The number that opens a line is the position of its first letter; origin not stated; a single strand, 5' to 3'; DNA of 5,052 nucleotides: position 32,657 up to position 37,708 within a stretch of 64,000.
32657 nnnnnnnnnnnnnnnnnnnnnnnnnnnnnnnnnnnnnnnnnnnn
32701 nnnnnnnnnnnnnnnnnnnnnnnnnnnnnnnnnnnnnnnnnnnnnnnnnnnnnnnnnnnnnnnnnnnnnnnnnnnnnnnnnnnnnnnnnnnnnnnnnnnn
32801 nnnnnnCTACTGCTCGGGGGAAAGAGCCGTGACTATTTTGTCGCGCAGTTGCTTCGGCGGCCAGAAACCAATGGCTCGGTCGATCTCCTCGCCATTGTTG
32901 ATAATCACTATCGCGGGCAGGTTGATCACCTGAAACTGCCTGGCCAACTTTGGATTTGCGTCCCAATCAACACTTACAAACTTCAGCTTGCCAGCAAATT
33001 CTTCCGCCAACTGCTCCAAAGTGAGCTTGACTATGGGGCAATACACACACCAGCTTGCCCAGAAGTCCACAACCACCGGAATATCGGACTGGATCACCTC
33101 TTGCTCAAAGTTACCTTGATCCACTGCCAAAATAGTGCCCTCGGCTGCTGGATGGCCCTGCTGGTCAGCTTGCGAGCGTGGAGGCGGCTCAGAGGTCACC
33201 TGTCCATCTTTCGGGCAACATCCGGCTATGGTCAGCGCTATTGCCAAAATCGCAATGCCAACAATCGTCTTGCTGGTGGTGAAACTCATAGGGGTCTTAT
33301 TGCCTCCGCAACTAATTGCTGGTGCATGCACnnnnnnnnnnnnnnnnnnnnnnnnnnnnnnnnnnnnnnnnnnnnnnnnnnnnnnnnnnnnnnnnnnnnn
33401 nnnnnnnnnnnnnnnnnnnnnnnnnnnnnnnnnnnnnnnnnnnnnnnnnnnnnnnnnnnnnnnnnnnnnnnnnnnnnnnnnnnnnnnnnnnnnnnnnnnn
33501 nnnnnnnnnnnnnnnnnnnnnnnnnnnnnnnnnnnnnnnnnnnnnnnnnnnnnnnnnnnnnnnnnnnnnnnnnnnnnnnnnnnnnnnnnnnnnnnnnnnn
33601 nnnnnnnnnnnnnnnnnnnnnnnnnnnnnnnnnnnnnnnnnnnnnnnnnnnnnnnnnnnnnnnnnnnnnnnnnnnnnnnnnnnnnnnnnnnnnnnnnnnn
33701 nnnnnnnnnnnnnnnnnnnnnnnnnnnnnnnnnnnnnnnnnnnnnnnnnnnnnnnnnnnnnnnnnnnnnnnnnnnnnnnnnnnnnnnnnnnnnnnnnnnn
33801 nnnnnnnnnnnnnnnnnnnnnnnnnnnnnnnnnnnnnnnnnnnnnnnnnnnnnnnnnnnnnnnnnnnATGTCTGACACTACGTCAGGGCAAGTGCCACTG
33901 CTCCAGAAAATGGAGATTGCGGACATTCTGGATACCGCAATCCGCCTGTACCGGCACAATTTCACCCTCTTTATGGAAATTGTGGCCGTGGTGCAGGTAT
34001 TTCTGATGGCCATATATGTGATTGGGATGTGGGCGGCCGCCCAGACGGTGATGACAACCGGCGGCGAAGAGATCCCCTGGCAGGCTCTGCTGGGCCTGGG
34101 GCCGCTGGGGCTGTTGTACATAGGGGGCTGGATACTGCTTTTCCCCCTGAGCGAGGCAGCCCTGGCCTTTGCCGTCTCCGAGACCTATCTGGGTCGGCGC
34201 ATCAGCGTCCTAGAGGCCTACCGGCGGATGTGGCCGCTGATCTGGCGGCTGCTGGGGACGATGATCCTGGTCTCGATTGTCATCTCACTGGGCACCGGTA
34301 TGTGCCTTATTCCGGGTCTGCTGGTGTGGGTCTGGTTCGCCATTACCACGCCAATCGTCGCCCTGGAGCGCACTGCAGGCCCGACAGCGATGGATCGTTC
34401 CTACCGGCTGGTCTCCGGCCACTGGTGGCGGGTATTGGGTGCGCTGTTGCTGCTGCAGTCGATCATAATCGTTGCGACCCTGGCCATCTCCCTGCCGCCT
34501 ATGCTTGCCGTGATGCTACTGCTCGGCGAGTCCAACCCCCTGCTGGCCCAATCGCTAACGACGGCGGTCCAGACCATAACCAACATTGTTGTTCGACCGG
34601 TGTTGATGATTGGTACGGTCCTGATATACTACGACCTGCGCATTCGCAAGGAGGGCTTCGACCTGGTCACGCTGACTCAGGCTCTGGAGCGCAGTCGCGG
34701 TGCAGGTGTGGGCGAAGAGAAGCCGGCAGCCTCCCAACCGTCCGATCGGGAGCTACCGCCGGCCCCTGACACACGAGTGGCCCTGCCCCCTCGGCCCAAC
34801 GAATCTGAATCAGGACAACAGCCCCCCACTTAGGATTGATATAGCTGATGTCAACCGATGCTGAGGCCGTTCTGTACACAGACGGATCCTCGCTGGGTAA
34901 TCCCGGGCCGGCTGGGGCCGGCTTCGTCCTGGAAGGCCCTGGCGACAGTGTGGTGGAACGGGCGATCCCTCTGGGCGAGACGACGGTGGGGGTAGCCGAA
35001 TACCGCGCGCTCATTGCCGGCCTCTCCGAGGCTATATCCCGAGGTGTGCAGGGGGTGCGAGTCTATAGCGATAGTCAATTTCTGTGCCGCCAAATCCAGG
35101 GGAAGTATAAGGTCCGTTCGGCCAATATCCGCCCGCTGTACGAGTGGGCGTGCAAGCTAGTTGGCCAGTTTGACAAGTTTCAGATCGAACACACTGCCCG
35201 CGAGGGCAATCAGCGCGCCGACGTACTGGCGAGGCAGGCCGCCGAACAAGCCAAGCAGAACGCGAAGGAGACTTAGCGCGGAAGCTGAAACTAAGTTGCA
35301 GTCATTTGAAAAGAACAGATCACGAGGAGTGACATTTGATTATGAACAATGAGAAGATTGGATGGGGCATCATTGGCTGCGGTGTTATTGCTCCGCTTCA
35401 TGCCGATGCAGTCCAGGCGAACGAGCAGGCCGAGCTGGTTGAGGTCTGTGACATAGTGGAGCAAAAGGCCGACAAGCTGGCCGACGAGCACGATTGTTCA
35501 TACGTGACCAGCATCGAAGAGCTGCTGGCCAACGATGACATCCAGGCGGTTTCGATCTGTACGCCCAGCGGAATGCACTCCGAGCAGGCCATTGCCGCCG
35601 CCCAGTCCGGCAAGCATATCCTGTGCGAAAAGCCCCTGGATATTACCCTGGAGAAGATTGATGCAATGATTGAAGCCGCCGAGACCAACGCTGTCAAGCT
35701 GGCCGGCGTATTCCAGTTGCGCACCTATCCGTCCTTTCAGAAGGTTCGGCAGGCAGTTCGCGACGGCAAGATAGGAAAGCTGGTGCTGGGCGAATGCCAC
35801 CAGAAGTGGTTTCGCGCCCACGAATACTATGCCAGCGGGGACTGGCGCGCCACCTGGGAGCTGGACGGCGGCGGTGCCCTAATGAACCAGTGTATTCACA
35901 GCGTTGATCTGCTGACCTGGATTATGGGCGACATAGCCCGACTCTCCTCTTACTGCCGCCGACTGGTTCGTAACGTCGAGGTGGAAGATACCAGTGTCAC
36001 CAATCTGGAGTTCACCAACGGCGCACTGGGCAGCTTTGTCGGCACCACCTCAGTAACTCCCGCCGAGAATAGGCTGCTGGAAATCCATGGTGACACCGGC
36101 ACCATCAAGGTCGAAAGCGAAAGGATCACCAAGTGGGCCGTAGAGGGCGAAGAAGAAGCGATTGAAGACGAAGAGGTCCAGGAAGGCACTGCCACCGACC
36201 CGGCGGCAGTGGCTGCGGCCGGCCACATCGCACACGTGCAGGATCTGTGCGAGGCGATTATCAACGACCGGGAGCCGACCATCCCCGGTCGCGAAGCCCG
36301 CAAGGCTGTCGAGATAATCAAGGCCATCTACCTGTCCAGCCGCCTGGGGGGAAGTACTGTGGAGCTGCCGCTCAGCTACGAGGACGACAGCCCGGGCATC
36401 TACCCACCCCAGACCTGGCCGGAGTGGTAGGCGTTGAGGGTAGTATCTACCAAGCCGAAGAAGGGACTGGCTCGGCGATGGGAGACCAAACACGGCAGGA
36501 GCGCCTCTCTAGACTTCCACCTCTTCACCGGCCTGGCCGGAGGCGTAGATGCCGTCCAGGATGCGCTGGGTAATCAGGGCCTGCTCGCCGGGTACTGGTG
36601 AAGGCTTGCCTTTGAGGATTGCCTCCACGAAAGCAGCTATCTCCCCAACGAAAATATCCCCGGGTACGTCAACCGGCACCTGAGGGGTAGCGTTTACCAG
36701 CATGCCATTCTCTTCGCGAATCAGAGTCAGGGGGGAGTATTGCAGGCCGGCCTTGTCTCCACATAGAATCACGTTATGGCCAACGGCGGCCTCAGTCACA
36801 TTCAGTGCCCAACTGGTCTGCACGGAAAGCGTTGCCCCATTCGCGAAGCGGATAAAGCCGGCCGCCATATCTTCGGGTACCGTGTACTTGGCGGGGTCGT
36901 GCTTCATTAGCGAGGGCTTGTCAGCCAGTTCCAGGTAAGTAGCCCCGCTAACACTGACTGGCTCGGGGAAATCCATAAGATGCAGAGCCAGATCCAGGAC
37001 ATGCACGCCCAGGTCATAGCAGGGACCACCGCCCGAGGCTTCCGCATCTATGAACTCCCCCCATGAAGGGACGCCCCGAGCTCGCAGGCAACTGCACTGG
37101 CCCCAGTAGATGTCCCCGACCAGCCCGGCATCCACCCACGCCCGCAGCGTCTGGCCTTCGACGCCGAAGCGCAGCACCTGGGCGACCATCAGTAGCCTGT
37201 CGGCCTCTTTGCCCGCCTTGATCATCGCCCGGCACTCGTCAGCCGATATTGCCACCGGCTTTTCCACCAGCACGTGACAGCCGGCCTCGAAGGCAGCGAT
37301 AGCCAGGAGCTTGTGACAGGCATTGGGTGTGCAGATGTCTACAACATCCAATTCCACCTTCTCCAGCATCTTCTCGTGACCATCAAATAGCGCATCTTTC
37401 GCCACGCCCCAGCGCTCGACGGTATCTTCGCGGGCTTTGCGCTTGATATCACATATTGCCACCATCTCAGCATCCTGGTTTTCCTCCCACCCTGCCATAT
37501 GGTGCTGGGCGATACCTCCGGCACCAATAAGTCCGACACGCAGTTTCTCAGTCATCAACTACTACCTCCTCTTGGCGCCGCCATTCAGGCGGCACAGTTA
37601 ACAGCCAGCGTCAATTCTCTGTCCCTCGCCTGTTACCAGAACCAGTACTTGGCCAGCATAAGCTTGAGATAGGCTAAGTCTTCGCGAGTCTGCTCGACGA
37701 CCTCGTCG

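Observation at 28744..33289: Sulfide-dependent cofactor and amino-acid cluster: NIL-ferredoxin, DUF39, Cys-rich protein, His-type Thi4, UPF0280, thioredoxin lipoprotein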

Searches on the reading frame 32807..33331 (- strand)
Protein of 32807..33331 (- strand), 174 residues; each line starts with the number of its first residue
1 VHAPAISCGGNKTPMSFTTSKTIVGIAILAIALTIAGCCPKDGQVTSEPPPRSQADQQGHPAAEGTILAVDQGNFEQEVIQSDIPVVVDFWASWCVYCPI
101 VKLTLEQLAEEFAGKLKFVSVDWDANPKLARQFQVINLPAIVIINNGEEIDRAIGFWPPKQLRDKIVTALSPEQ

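Call 3: search_protein_families(library=pfam, proteins=[window:32807-33331:-], max_evalue=0.01)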
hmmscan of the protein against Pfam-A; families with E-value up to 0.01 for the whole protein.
window:32807-33331:- (174 aa): 8 families
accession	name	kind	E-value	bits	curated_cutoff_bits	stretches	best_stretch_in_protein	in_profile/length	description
PF00085.26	Thioredoxin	-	2.2e-22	79.4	23.5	1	68-166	3-101/103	Thioredoxin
PF13098.12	Thioredoxin_2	-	1.8e-07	31.9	27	1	85-164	7-102/104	Thioredoxin-like domain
PF13905.12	Thioredoxin_8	-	2.7e-06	28.1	27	1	85-126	3-46/94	Thioredoxin-like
PF00578.27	AhpC-TSA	-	3.4e-05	24.2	26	1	71-161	14-108/124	AhpC/TSA family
PF13848.12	Thioredoxin_6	-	0.00017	22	27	1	101-146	113-160/184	Thioredoxin-like domain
PF13899.12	Thioredoxin_7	-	0.00087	19.8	27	1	81-145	15-82/83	Thioredoxin-like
PF13728.12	TraF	-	0.00087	19.6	23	1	90-148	136-203/224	F plasmid transfer operon protein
PF08534.16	Redoxin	-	0.0077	16.5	26.6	0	68-155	14-103/148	Redoxin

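Call 4: search_protein_families(library=ncbifam, proteins=[window:32807-33331:-], max_evalue=0.01)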
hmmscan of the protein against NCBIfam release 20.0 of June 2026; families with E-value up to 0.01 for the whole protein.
window:32807-33331:- (174 aa): 16 families
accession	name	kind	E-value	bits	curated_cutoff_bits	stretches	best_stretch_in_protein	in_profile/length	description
TIGR01068.1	thioredoxin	equivalog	2.2e-25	88.7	96.8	1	71-166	2-97/101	thioredoxin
NF008229.0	PRK10996.1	equivalog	3.9e-20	72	125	1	58-163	28-132/141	thioredoxin TrxC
NF047697.1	ThioredTrxAClost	equivalog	1.8e-19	69.8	140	1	68-153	2-87/105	thioredoxin TrxA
NF006898.0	PRK09381.1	equivalog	8.3e-16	58.3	138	1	67-164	5-102/109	thioredoxin TrxA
TIGR01126.1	pdi_dom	equivalog_domain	5.8e-11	42.6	107.2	1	72-149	3-83/105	protein disulfide-isomerase domain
TIGR01130.1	ER_PDI_fam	subfamily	4e-08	33.3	344.25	1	67-149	3-87/476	protein disulfide-isomerase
NF001419.0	PRK00293.1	subfamily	9.3e-07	27.8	330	1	21-166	419-569/574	protein-disulfide reductase DsbD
TIGR00411.1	redox_disulf_1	equivalog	1.6e-06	28.1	92.75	1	92-145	8-61/82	MJ0307 family thioredoxin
TIGR00385.1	dsbE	subfamily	6.9e-06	25.8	123.15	1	61-126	41-103/173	DsbE family thiol:disulfide interchange protein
NF010625.0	PRK14018.1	equivalog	3.2e-05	22.7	522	1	55-120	29-89/521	bifunctional peptide-methionine (S)-S-oxide reductase MsrA/peptide-methionine (R)-S-oxide reductase MsrB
NF045694.1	seleno_TsoB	exception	4.8e-05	21.6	805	1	78-166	469-568/572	rhodanese/DsbD fusion-like selenoprotein TsoB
TIGR02187.2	PDO_seleno_TRX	equivalog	5.1e-05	22.7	185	1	92-167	137-207/209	protein disulfide oxidoreductase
NF002854.0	PRK03147.1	subfamily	0.00081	19.3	170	0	55-99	35-78/176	thiol-disulfide oxidoreductase ResA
NF041202.1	StoA_CxxC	exception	0.0016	18.3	210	0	85-120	54-89/163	endospore biogenesis thiol-disulfide oxidoreductase StoA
TIGR02740.1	TraF-like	hypoth_equivalog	0.005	16.1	232.25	0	88-168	174-267/276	TraF-like protein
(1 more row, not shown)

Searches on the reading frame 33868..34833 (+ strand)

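Call 3: search_protein_families(library=pfam, proteins=[window:33868-34833:+], max_evalue=0.01)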
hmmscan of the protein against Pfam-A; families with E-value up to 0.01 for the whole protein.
window:33868-34833:+ (321 aa): 2 families
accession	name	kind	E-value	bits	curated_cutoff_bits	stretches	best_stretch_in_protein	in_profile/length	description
PF06790.16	UPF0259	-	0.00034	20.9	31.4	1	108-195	113-200/248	Uncharacterised protein family (UPF0259)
PF10110.14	GPDPase_memb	-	0.00079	18.7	29.6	1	156-260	181-289/321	Membrane domain of glycerophosphoryl diester phosphodiesterase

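Call 4: search_protein_families(library=ncbifam, proteins=[window:33868-34833:+], max_evalue=0.01)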
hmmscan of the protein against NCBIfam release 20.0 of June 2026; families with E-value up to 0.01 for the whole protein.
window:33868-34833:+ (321 aa): 1 family
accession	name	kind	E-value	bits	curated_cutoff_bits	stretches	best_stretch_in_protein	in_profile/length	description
NF002774.0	PRK02868.1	equivalog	1.6e-05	24.8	227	1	108-196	109-197/248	YciC family protein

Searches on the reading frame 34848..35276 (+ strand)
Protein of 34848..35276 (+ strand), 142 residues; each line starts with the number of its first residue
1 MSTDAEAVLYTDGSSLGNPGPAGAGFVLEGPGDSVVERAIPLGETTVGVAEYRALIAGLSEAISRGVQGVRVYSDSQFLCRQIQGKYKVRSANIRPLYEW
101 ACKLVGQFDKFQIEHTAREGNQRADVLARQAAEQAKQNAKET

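Call 57: search_protein_families(library=pfam, proteins=[window:34848-35276:+], max_evalue=0.00001)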
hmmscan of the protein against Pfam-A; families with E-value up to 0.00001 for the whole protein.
window:34848-35276:+ (142 aa): 2 families
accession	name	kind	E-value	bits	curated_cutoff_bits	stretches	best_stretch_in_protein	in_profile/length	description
PF13456.12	RVT_3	-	1.8e-21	76.8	21.6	1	11-131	2-123/123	Reverse transcriptase-like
PF00075.30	RNase_H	-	3.6e-16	60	25.8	1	6-132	3-140/141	RNase H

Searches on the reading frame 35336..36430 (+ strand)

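Call 57: search_protein_families(library=pfam, proteins=[window:35336-36430:+], max_evalue=0.00001)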
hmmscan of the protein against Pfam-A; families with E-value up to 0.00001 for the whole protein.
window:35336-36430:+ (364 aa): 3 families
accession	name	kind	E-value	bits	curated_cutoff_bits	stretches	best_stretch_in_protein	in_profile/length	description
PF22725.1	GFO_IDH_MocA_C3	-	1.5e-30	106.2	27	1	134-257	1-123/124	GFO/IDH/MocA C-terminal domain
PF02894.22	GFO_IDH_MocA_C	-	5.2e-29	102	22.9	1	138-343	1-217/218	Oxidoreductase family, C-terminal alpha/beta domain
PF01408.29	GFO_IDH_MocA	-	2.5e-28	99.6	24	1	9-122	2-116/120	Oxidoreductase family, NAD-binding Rossmann fold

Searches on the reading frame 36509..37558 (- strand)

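Call 57: search_protein_families(library=pfam, proteins=[window:36509-37558:-], max_evalue=0.00001)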
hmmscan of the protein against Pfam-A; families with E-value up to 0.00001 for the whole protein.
window:36509-37558:- (349 aa): 3 families
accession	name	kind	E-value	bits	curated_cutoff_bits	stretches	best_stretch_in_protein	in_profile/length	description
PF01408.29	GFO_IDH_MocA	-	1e-28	100.9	24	1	6-126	1-119/120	Oxidoreductase family, NAD-binding Rossmann fold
PF22725.1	GFO_IDH_MocA_C3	-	3.3e-19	69.5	27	1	136-272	2-123/124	GFO/IDH/MocA C-terminal domain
PF02894.22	GFO_IDH_MocA_C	-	5.6e-19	69.2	22.9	1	142-349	4-218/218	Oxidoreductase family, C-terminal alpha/beta domain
